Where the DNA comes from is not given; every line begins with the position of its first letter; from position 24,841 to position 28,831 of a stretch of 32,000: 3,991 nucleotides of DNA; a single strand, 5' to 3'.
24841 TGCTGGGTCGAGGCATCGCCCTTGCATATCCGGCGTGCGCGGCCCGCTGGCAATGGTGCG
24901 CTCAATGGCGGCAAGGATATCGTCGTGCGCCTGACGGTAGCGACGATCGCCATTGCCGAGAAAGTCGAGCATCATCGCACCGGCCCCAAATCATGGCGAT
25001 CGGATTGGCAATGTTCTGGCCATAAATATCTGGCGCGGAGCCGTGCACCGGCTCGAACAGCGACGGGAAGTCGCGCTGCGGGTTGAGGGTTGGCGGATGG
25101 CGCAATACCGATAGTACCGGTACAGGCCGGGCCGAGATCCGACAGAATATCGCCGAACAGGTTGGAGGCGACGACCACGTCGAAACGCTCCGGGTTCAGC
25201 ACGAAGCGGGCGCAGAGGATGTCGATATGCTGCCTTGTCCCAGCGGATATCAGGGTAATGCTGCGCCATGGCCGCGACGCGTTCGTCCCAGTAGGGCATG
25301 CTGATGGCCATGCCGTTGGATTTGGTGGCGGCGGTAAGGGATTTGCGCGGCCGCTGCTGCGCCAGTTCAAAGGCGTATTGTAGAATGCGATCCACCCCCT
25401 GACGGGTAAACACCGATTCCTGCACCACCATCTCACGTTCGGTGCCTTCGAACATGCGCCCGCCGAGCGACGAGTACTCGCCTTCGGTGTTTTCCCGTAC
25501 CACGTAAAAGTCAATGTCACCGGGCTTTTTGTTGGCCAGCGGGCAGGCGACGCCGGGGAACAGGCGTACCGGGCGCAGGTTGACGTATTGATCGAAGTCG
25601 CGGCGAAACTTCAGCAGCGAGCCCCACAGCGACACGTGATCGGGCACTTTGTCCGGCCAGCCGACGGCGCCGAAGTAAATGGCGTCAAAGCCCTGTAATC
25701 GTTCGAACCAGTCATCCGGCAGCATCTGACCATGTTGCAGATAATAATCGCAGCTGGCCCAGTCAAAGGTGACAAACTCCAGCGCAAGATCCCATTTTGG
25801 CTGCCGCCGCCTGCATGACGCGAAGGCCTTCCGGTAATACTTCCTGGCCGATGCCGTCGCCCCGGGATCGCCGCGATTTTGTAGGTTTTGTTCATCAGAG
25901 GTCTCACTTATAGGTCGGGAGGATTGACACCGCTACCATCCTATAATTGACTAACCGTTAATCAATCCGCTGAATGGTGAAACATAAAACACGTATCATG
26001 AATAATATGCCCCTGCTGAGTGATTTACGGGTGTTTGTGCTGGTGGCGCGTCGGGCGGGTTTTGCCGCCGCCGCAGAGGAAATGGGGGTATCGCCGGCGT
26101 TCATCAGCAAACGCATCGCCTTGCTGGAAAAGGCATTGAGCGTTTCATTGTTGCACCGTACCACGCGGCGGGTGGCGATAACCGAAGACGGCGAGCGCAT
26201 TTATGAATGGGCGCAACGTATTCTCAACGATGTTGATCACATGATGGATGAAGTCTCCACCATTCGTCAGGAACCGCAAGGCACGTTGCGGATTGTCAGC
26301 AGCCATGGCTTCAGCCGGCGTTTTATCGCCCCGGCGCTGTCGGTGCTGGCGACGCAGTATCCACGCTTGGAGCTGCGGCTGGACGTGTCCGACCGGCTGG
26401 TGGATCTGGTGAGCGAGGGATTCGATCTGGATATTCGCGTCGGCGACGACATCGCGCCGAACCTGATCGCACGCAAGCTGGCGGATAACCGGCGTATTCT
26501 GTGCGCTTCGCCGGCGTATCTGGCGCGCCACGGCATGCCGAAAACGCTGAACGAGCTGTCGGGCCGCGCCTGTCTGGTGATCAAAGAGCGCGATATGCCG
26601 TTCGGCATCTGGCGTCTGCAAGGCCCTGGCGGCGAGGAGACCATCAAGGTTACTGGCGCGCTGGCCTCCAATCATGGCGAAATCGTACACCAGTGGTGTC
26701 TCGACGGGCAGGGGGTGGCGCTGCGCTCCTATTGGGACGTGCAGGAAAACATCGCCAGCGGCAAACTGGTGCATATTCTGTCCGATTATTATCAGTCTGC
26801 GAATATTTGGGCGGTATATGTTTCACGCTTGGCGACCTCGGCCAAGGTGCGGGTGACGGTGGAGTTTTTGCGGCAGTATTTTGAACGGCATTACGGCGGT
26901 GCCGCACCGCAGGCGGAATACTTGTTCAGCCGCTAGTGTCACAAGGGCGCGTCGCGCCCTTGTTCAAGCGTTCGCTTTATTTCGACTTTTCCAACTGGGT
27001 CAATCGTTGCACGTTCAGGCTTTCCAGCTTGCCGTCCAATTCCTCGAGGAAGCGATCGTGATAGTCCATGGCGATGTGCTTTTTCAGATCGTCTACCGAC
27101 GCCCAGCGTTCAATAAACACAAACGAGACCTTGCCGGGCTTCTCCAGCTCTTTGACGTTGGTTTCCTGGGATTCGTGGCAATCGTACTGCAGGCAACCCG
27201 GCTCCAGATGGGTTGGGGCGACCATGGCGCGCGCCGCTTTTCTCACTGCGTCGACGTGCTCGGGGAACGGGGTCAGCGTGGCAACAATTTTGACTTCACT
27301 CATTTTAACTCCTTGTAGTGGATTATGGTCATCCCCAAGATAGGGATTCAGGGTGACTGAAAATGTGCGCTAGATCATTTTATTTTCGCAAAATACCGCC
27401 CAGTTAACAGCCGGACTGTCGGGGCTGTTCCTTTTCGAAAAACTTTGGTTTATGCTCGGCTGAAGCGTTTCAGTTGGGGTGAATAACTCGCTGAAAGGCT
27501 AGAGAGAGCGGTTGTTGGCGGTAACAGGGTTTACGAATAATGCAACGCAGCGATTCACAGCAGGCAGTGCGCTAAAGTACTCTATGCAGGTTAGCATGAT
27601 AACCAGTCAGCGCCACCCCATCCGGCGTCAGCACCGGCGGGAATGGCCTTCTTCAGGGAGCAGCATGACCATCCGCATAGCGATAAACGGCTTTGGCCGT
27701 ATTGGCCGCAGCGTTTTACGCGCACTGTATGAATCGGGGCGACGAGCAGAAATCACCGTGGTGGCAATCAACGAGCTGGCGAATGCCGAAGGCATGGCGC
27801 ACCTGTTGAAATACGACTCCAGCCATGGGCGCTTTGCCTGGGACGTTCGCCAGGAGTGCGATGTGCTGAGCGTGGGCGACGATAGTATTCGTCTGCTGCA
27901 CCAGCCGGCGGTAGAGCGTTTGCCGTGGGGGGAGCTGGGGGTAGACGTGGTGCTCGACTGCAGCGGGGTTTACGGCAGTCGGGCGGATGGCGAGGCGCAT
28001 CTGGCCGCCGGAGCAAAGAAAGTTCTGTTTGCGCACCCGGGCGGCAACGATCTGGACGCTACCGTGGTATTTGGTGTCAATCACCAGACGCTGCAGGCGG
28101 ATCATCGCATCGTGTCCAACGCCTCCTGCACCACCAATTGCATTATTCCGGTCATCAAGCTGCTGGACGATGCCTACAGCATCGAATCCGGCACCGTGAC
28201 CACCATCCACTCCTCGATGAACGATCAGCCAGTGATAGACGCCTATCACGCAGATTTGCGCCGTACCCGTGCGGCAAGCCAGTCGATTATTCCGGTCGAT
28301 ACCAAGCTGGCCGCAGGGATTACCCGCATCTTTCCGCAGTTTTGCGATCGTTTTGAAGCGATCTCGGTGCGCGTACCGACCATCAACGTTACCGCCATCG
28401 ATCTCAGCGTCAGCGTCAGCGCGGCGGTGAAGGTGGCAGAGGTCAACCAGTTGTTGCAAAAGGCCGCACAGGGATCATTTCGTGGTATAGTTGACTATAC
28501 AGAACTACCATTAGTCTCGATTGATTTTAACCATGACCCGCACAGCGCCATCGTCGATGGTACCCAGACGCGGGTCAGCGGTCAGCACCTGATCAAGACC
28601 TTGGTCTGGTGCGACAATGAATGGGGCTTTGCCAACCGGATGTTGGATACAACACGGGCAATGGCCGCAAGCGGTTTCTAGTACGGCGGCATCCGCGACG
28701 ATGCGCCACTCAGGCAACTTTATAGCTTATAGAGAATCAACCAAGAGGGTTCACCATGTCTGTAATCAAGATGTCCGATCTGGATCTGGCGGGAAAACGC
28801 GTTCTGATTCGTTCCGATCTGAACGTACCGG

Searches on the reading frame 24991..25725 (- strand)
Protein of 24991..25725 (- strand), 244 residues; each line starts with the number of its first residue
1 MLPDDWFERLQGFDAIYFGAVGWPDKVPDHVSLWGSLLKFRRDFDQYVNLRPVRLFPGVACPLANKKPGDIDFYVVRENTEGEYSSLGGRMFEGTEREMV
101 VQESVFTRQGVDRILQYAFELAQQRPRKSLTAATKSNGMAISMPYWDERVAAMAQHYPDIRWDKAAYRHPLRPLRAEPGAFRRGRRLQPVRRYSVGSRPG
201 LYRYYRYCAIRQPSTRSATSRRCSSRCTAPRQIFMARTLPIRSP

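Call 81: search_protein_families(library=pfam, proteins=[window:24991-25725:-], max_evalue=0.00001)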
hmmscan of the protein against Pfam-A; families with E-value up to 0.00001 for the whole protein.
window:24991-25725:- (244 aa): 1 family
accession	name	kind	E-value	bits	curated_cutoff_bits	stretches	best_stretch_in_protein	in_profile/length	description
PF00180.25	Iso_dh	-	8.1e-29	101.4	27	1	2-162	52-214/348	Isocitrate/isopropylmalate dehydrogenase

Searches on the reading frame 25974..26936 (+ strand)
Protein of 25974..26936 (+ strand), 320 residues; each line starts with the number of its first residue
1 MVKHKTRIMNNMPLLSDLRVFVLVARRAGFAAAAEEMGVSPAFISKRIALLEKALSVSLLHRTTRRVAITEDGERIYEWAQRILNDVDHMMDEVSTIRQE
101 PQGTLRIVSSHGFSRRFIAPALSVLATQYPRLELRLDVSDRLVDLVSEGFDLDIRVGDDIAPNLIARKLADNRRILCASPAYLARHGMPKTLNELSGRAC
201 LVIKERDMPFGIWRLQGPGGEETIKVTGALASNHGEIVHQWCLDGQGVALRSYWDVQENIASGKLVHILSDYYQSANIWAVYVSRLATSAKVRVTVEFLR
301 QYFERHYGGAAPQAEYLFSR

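Call 80: search_protein_families(library=pfam, proteins=[window:25974-26936:+], max_evalue=0.00001)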
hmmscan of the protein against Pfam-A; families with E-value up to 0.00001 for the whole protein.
window:25974-26936:+ (320 aa): 2 families
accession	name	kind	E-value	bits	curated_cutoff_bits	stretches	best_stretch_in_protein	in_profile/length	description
PF03466.25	LysR_substrate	-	7.8e-35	120.6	28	1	99-303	2-208/209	LysR substrate binding domain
PF00126.33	HTH_1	-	5.8e-18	65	26.6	1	15-74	1-60/60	Bacterial regulatory helix-turn-helix protein, lysR family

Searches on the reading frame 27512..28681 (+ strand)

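Call 80: search_protein_families(library=pfam, proteins=[window:27512-28681:+], max_evalue=0.00001)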
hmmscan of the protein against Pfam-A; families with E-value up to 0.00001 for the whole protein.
window:27512-28681:+ (389 aa): 2 families
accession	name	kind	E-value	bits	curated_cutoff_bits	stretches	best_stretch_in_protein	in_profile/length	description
PF02800.25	Gp_dh_C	-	2.5e-53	180.3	24.4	1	211-367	1-158/158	Glyceraldehyde 3-phosphate dehydrogenase, C-terminal domain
PF00044.30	Gp_dh_N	-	4.3e-34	117.3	31.7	1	54-155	1-99/101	Glyceraldehyde 3-phosphate dehydrogenase, NAD binding domain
